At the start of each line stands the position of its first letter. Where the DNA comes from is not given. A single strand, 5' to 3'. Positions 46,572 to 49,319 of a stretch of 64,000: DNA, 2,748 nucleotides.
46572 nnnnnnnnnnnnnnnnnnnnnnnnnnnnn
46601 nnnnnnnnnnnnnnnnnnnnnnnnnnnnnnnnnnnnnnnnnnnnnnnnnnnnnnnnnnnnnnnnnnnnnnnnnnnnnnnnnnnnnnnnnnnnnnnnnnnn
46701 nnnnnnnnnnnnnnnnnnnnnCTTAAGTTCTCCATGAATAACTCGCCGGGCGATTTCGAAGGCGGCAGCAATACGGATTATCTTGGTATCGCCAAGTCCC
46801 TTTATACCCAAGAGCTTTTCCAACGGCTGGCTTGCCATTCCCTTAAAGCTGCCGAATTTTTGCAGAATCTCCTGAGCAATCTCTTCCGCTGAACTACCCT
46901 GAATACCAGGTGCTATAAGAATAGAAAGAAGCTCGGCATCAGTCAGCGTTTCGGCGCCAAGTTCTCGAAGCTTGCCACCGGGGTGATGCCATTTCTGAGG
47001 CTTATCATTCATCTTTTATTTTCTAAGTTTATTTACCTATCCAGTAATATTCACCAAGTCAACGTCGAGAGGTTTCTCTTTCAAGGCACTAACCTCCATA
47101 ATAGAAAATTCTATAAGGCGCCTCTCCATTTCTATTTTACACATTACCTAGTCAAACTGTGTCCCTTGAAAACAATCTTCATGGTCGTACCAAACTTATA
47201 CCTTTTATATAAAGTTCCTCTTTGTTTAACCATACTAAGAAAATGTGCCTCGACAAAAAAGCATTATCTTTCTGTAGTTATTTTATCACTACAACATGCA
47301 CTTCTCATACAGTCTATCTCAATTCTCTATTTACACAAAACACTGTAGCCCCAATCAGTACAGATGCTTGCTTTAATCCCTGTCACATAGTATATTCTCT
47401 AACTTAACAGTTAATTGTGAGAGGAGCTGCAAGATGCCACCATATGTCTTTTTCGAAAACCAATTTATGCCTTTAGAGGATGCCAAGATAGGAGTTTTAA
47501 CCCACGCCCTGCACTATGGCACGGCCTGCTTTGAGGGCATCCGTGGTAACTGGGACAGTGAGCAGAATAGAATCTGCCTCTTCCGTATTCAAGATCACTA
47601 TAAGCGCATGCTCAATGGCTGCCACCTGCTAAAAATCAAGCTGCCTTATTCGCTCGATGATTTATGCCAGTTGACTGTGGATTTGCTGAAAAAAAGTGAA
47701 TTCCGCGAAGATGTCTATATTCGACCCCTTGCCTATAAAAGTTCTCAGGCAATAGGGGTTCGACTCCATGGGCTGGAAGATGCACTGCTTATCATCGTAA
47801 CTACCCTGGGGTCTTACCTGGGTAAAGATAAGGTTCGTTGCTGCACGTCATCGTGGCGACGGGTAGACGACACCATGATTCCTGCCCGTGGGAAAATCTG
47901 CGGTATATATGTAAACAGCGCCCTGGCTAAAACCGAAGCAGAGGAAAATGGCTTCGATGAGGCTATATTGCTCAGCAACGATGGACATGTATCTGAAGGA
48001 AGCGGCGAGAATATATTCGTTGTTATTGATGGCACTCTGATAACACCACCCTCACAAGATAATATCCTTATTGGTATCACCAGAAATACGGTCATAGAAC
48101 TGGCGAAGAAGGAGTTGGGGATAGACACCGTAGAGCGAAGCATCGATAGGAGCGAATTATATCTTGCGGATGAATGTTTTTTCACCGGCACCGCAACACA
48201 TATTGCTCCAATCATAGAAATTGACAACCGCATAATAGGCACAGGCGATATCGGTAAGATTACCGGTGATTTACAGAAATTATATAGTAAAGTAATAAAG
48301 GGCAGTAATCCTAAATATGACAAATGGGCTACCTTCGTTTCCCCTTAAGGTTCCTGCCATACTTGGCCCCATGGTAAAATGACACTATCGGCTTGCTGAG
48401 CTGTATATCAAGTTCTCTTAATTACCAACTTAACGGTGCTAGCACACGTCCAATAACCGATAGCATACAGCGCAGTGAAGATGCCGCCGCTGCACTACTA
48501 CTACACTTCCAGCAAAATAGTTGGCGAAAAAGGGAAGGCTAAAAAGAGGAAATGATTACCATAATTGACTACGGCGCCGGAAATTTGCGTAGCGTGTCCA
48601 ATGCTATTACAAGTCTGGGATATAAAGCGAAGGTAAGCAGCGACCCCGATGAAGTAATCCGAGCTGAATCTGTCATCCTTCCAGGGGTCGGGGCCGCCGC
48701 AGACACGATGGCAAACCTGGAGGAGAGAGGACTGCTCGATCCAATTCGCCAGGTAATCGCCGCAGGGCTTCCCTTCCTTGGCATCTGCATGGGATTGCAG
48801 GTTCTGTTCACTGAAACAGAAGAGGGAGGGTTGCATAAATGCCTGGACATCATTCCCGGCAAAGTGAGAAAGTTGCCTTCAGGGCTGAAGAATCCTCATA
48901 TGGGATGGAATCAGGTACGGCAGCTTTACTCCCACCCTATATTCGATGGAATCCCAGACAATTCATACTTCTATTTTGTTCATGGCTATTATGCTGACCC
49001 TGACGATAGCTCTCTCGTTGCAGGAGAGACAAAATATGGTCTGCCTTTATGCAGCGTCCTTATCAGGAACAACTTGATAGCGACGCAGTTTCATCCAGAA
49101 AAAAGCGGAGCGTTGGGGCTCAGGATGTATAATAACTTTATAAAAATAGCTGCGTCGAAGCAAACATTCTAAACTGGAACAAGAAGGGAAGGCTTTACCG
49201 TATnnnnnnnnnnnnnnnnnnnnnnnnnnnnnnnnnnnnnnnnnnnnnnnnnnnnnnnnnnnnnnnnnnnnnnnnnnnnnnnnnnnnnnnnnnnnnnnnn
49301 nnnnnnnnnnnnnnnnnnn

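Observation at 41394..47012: Four-gene candidate defence operon: RadC-N HhH protein, MmeI-like methyltransferase fusion, OLD-family ATPase/Toprim nuclease and a small ORF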

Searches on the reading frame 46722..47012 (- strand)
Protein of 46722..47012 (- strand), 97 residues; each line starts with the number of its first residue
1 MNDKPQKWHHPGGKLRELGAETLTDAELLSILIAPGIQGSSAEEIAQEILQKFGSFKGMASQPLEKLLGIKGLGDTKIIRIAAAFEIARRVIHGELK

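Call 4: search_protein_families(library=pfam, proteins=[window:46722-47012:-], max_evalue=0.01)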
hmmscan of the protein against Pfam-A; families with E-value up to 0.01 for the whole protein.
window:46722-47012:- (97 aa): 1 family
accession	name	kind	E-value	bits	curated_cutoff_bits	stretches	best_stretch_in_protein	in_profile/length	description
PF20582.4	UPF0758_N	-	1e-16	61.2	27.1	1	10-78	9-76/77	UPF0758 N-terminal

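Call 5: search_protein_families(library=padloc, proteins=[window:46722-47012:-], max_evalue=0.01)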
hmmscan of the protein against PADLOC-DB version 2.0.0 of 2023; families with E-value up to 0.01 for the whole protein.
window:46722-47012:- (97 aa): 0 families

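Call 6: search_protein_families(library=ncbifam, proteins=[window:46722-47012:-], max_evalue=0.01)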
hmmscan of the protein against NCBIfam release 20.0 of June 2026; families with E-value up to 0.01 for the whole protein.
window:46722-47012:- (97 aa): 2 families
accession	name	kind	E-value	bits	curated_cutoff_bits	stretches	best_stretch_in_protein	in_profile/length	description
NF000642.1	PRK00024.1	equivalog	7.4e-20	71.5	180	1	14-95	3-84/212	RadC family protein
TIGR00608.1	radc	subfamily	2.8e-16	59.9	133.85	1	13-94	4-89/218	RadC family protein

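Call 50: search_protein_representatives(protein=window:46722-47012:-)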
Query: 97 residues. Proteins with E-value up to 0.001 (for the whole library): 3904; up to 1e-10: 193; up to 1e-30: 1. The best 150 are listed.
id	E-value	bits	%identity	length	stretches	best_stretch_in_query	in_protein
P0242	2.2e-31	124.2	47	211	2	7-92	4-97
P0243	2.2e-30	121.0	40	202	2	2-93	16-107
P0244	2.2e-30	120.9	66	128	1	7-94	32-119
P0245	4.0e-29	116.9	64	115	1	6-92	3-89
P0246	4.2e-29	116.8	64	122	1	6-93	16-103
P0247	7.8e-29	116.0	69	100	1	1-86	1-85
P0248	1.2e-28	115.4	62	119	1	1-92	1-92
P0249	1.7e-28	114.9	63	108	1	6-94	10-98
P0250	2.1e-27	111.4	64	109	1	7-91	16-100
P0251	6.1e-27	109.9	69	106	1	8-91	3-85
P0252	7.2e-26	106.5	46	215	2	6-92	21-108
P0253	8.2e-26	106.3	63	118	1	7-92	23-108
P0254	2.2e-25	104.9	63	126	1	6-91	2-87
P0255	3.5e-25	104.3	58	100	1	6-96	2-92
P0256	4.2e-25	104.0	44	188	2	6-91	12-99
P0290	6.4e-19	84.3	61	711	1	11-93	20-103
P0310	2.3e-15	72.9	43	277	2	7-95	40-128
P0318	9.1e-15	71.0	51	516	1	8-93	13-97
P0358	3.8e-12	62.6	45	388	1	11-93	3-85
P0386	1.6e-11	60.6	47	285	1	19-91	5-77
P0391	2.1e-11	60.2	41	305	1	6-95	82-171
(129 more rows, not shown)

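Call 53: search_protein_families(library=pfam, proteins=[P0290, P0318, P0242, P0243, P0358, P0391, P0310, P0386], max_evalue=0.001)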
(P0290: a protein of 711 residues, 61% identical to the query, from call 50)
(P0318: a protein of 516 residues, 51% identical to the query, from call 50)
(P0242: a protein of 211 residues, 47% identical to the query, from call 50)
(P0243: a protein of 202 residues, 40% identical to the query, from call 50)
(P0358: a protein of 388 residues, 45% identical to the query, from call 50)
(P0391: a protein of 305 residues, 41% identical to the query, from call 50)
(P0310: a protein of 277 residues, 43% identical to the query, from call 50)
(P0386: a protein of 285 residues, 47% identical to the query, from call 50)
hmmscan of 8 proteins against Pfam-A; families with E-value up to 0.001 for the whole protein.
P0290 (711 aa): 27 families (the best 25 are shown)
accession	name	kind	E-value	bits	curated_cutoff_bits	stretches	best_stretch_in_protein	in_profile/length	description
PF00515.34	TPR_1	-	6.8e-70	228.7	27.8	6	525-558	1-34/34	Tetratricopeptide repeat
PF07719.23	TPR_2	-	5.2e-62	201.3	27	6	526-558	2-34/34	Tetratricopeptide repeat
PF13414.12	TPR_11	-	1.6e-48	162.5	26.8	6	532-573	1-42/42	TPR repeat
PF13181.12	TPR_8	-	4e-44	145.5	25.7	6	628-659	2-33/34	Tetratricopeptide repeat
PF13431.12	TPR_17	-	2.6e-40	133.8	24.4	4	548-579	2-33/34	Tetratricopeptide repeat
PF13432.12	TPR_16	-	1.1e-32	112.5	32.7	3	530-592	2-64/65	Tetratricopeptide repeat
PF13424.12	TPR_12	-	3.4e-32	110.9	30.1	4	530-589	8-75/77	Tetratricopeptide repeat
PF13428.12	TPR_14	-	3e-24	83.5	23.5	0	530-565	6-41/44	Tetratricopeptide repeat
PF14559.12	TPR_19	-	1.1e-23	83.8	25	1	538-592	4-58/68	Tetratricopeptide repeat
PF13371.12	TPR_9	-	1e-18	67.5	35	1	567-629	3-65/73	Tetratricopeptide repeat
PF13174.12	TPR_6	-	2.3e-18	65.9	26.3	0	565-591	6-32/33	Tetratricopeptide repeat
PF20582.4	UPF0758_N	-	5.9e-13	49.1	27.1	1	22-88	12-76/77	UPF0758 N-terminal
PF10516.15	SHNi-TPR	-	9.2e-13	47.9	21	0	505-521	15-31/38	SHNi-TPR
PF24575.1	TPR_Slam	-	1.8e-12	48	35.2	0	631-671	51-91/104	Surface lipoprotein assembly modifier, N-terminal TPR repeats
PF13374.12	TPR_10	-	1.4e-11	44.4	27.5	0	561-589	4-32/42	Tetratricopeptide repeat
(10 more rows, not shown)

P0318 (516 aa): 6 families
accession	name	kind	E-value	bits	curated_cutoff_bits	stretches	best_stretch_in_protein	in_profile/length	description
PF01555.25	N6_N4_Mtase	-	3.4e-19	70.1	26.7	2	181-256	146-213/221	DNA methylase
PF20582.4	UPF0758_N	-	6.1e-16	58.7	27.1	1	15-81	9-75/77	UPF0758 N-terminal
PF01170.24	UPF0020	-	3.6e-13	50.1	22.3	1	205-397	9-138/197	RMKL-like, methyltransferase domain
PF08241.18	Methyltransf_11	-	1e-05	26.5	21.2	0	434-455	74-95/95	Methyltransferase domain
PF13649.12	Methyltransf_25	-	9.2e-05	23.5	27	0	431-450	77-96/97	Methyltransferase domain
PF13847.12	Methyltransf_31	-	0.00089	19.4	27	0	357-456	51-110/145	Methyltransferase domain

P0242 (211 aa): 1 family
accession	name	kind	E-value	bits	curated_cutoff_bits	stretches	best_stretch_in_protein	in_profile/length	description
PF20582.4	UPF0758_N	-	1.6e-24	86.2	27.1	2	8-83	10-76/77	UPF0758 N-terminal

P0243 (202 aa): 1 family
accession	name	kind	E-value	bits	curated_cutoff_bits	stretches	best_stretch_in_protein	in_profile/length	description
PF20582.4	UPF0758_N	-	3.8e-25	88.2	27.1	2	20-92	5-76/77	UPF0758 N-terminal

P0358 (388 aa): 4 families
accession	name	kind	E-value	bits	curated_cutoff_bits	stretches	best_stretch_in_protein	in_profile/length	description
PF01555.25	N6_N4_Mtase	-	2.8e-32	112.9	26.7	2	108-202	112-221/221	DNA methylase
PF20582.4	UPF0758_N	-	4e-14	52.9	27.1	1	2-70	9-76/77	UPF0758 N-terminal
PF14520.12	HHH_5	-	3.6e-06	27.8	27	1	36-77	13-55/57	Helix-hairpin-helix domain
PF01170.24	UPF0020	-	2.6e-05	24.5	22.3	1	160-273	26-141/197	RMKL-like, methyltransferase domain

P0391 (305 aa): 4 families
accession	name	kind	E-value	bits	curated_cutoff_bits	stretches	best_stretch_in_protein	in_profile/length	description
PF04002.20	RadC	-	1e-32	113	22.1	1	180-302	3-119/121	RadC-like JAB domain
PF20582.4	UPF0758_N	-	4.2e-28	97.7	27.1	1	78-155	1-77/77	UPF0758 N-terminal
PF12826.13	HHH_2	-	6.5e-05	23.5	27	1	119-155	13-48/64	Helix-hairpin-helix motif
PF14464.11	Prok-JAB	-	0.00086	19.6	25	0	194-278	11-95/114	Prokaryotic homologs of the JAB domain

P0310 (277 aa): 2 families
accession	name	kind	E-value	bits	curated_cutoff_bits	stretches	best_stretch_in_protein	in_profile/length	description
PF20582.4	UPF0758_N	-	4.1e-14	52.9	27.1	1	42-111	8-76/77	UPF0758 N-terminal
PF01170.24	UPF0020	-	6.8e-05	23.1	22.3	1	241-277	9-45/197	RMKL-like, methyltransferase domain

P0386 (285 aa): 2 families
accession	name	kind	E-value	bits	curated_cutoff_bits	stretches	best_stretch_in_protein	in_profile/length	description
PF04002.20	RadC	-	1.4e-23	83.6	22.1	1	88-174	1-87/121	RadC-like JAB domain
PF20582.4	UPF0758_N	-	9.8e-17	61.3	27.1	1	1-65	14-77/77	UPF0758 N-terminal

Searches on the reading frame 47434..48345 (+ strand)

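Call 86: search_protein_families(library=ncbifam, proteins=[window:47434-48345:+], max_evalue=1e-10)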
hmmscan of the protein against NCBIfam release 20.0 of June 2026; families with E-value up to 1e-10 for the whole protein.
window:47434-48345:+ (304 aa): 15 families
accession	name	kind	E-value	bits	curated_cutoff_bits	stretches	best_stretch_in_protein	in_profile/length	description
NF005146.0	PRK06606.1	equivalog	3.4e-112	374.3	279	1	4-302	8-306/307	branched-chain amino acid transaminase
TIGR01122.1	ilvE_I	equivalog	2e-98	329.3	245.55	1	6-302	1-298/298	branched-chain-amino-acid transaminase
NF006185.0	PRK08320.1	subfamily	1.3e-62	211.6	363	1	4-290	4-285/292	branched-chain amino acid aminotransferase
NF005726.0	PRK07544.1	equivalog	6.2e-61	206.1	396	1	5-290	13-290/295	branched-chain amino acid aminotransferase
NF009126.0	PRK12479.1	equivalog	1.4e-47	162.3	518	1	4-289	5-285/299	branched-chain-amino-acid transaminase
NF009897.0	PRK13357.1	equivalog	2e-37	128.8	307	1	13-302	51-357/358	branched-chain amino acid aminotransferase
NF009896.0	PRK13356.1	equivalog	2.4e-37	128.6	262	1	5-287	10-282/287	branched-chain amino acid aminotransferase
NF005209.0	PRK06680.1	subfamily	7.9e-36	123.4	320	1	4-289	4-282/286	D-amino-acid transaminase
TIGR01123.1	ilvE_II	equivalog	9.9e-36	123.3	250.05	1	21-300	16-311/313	branched-chain-amino-acid transaminase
TIGR01121.1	D_amino_aminoT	equivalog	1.4e-33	116.2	277.45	1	4-288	1-275/276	D-amino-acid transaminase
NF005800.0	PRK07650.1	equivalog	5.3e-29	101.4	308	1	4-291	2-279/290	aminodeoxychorismate lyase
NF009066.0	PRK12400.1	equivalog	8.3e-29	100.9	538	1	50-292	48-286/290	D-amino-acid transaminase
NF005888.0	PRK07849.1-3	equivalog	1.4e-19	70.2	273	1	163-268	169-274/298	aminodeoxychorismate lyase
TIGR03461.1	pabC_Proteo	equivalog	2.4e-16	59.8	176.85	1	164-266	147-248/262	aminodeoxychorismate lyase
NF004761.0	PRK06092.1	equivalog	1.3e-15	57.3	260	1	163-266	148-250/268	aminodeoxychorismate lyase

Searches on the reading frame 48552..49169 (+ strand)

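Call 86: search_protein_families(library=ncbifam, proteins=[window:48552-49169:+], max_evalue=1e-10)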
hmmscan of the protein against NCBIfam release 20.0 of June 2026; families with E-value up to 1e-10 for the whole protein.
window:48552-49169:+ (206 aa): 2 families
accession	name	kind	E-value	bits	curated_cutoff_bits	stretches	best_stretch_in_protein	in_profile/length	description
TIGR01855.1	IMP_synth_hisH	equivalog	8.1e-63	211.8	105.4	1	2-198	1-197/198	imidazole glycerol phosphate synthase subunit HisH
NF010608.0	PRK14004.1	equivalog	2.8e-40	138.2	216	1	1-199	1-209/210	imidazole glycerol phosphate synthase subunit HisH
